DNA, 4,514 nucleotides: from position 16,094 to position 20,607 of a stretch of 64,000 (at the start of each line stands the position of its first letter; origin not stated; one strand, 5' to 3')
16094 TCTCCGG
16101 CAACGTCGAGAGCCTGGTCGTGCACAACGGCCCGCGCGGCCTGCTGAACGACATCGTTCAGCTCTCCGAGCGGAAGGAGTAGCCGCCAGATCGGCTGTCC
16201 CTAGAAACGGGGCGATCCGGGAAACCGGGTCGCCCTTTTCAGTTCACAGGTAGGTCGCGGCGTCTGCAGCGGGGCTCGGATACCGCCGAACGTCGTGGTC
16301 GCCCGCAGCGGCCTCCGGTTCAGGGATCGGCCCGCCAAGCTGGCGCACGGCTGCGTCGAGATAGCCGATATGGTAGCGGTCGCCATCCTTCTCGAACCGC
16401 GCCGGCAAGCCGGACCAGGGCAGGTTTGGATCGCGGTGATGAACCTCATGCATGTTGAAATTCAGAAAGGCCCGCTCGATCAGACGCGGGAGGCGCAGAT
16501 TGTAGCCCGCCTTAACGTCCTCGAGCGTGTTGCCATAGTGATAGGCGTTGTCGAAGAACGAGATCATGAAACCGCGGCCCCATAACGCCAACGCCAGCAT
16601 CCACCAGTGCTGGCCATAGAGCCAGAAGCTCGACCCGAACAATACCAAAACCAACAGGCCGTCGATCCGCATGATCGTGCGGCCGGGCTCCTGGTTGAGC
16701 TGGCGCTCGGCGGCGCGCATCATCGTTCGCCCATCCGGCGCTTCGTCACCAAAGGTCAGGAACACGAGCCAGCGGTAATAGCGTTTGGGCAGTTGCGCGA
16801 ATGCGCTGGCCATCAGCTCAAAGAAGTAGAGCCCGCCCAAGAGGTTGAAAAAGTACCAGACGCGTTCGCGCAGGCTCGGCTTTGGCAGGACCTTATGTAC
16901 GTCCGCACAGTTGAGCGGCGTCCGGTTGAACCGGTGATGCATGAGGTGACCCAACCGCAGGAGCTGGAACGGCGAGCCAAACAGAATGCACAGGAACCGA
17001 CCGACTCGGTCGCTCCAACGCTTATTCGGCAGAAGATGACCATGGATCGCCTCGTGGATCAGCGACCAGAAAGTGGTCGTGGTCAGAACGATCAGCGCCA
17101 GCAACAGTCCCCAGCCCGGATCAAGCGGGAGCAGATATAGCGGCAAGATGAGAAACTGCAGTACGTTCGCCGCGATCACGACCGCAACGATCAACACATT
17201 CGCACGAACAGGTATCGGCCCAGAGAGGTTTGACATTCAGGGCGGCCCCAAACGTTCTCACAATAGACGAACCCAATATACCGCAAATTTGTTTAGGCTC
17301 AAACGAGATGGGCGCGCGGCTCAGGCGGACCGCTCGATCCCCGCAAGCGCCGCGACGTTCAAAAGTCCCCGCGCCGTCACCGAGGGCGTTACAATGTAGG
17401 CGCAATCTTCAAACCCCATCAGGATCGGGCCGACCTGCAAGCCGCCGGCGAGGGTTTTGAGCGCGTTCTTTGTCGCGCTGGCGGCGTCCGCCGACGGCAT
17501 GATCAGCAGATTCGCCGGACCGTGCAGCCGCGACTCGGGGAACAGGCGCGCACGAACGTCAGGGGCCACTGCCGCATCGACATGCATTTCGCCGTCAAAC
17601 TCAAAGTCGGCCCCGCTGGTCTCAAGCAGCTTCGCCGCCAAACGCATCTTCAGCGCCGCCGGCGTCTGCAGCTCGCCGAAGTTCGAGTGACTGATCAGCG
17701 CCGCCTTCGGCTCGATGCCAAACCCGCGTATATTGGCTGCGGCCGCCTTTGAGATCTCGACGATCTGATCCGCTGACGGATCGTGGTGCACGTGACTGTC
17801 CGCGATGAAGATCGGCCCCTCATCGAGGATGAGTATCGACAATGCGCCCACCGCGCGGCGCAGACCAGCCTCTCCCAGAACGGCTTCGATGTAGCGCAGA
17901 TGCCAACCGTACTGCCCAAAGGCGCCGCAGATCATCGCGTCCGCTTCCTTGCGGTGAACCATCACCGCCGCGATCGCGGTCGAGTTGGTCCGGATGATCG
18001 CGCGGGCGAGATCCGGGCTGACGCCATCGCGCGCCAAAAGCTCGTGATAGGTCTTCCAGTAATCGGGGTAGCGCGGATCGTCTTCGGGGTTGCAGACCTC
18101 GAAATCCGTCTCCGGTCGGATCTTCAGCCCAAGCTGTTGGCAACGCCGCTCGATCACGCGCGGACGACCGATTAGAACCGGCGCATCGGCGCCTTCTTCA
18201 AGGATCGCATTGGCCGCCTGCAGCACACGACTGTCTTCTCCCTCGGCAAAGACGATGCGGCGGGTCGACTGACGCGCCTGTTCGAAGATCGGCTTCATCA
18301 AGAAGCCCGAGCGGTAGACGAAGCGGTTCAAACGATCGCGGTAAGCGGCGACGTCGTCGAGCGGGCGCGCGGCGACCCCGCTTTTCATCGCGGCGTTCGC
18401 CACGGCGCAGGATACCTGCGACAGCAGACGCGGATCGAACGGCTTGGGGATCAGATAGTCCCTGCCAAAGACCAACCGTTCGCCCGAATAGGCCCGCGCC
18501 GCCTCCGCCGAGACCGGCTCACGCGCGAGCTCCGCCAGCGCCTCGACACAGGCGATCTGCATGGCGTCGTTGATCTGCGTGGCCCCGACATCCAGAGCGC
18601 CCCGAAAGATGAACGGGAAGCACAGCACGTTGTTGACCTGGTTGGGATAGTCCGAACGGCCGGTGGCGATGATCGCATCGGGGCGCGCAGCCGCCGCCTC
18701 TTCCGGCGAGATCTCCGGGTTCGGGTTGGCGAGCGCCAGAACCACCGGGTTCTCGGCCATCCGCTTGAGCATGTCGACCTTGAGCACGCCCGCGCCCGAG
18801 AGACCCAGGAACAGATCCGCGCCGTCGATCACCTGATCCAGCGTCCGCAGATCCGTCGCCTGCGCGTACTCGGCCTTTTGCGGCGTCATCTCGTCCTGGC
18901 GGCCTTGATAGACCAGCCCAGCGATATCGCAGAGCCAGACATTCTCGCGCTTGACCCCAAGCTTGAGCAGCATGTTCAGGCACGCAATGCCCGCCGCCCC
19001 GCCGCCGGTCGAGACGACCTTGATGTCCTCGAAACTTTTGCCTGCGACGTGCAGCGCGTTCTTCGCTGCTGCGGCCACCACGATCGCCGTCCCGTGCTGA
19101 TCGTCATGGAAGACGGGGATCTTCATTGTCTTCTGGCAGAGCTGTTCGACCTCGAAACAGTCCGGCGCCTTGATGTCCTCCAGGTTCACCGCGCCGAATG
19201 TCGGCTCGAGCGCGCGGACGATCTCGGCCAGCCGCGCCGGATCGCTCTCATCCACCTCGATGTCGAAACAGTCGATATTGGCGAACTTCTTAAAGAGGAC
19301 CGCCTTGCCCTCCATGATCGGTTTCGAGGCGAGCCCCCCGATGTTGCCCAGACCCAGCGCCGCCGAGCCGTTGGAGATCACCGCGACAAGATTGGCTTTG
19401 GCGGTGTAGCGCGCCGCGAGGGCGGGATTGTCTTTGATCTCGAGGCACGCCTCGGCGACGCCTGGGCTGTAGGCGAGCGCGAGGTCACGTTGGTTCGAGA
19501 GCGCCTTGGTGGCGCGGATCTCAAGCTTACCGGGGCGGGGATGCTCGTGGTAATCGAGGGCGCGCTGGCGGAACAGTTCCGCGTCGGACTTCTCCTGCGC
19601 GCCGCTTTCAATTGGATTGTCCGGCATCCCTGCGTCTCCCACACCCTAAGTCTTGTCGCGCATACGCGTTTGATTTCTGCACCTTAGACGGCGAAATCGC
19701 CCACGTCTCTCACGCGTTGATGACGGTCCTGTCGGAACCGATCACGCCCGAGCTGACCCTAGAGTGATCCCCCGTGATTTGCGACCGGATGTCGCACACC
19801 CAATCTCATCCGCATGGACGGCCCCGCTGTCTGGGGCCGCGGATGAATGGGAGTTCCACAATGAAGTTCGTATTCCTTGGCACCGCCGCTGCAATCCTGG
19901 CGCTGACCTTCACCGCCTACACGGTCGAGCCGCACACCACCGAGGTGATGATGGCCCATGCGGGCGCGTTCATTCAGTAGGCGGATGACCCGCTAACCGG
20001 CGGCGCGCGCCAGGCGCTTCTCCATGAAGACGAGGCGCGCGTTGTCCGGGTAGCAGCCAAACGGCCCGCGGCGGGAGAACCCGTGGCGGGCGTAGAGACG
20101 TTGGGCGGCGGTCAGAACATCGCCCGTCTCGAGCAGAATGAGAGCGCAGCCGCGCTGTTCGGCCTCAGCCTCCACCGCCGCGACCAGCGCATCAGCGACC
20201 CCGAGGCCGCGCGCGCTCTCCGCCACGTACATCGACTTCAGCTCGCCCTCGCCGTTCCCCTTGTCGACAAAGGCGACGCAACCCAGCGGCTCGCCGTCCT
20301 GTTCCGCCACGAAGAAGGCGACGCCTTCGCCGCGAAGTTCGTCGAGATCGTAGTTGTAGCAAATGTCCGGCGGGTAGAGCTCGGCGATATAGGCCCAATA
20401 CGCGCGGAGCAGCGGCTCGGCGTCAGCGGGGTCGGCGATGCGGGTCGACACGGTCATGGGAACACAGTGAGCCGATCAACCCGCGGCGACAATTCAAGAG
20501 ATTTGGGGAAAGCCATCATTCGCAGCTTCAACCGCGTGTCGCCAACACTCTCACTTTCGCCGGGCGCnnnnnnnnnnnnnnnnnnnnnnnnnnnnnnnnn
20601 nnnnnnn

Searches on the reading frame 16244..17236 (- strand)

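Call 40: search_protein_families(library=pfam, proteins=[window:16244-17236:-])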
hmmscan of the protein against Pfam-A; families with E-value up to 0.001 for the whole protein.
window:16244-17236:- (330 aa): 1 family
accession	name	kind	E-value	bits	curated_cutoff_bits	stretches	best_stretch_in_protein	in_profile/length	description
PF00487.30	FA_desaturase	-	7.5e-22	78.7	29.7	1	42-283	3-237/253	Fatty acid desaturase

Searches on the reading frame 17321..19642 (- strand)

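Call 40: search_protein_families(library=pfam, proteins=[window:17321-19642:-])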
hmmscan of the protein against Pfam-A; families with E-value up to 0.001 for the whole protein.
window:17321-19642:- (773 aa): 3 families
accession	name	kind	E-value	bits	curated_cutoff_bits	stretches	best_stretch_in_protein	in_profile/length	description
PF01515.24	PTA_PTB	-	3.1e-79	267.1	24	1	448-767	2-318/319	Phosphate acetyl/butaryl transferase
PF00390.24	malic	-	1.6e-26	93.7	23.1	1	38-133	2-118/182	Malic enzyme, N-terminal domain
PF03949.21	Malic_M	-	1.6e-20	73.9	23.5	1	184-376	3-228/258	Malic enzyme, NAD binding domain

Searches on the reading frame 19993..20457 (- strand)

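Call 40: search_protein_families(library=pfam, proteins=[window:19993-20457:-])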
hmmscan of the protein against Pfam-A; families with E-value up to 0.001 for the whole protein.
window:19993-20457:- (154 aa): 5 families
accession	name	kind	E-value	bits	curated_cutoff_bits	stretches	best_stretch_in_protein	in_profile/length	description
PF00583.31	Acetyltransf_1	-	1e-19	71.4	20.7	1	34-127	22-116/116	Acetyltransferase (GNAT) family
PF13508.13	Acetyltransf_7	-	3.7e-17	62.9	27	1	47-128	4-83/84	Acetyltransferase (GNAT) domain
PF13673.13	Acetyltransf_10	-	1.8e-10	41.3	23.6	1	43-148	28-127/128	Acetyltransferase (GNAT) domain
PF14542.12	Acetyltransf_CG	-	1e-05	26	30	1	49-107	2-61/80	GCN5-related N-acetyl-transferase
PF08445.16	FR47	-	5.1e-05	23.6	22.1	1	70-129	21-79/86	FR47-like protein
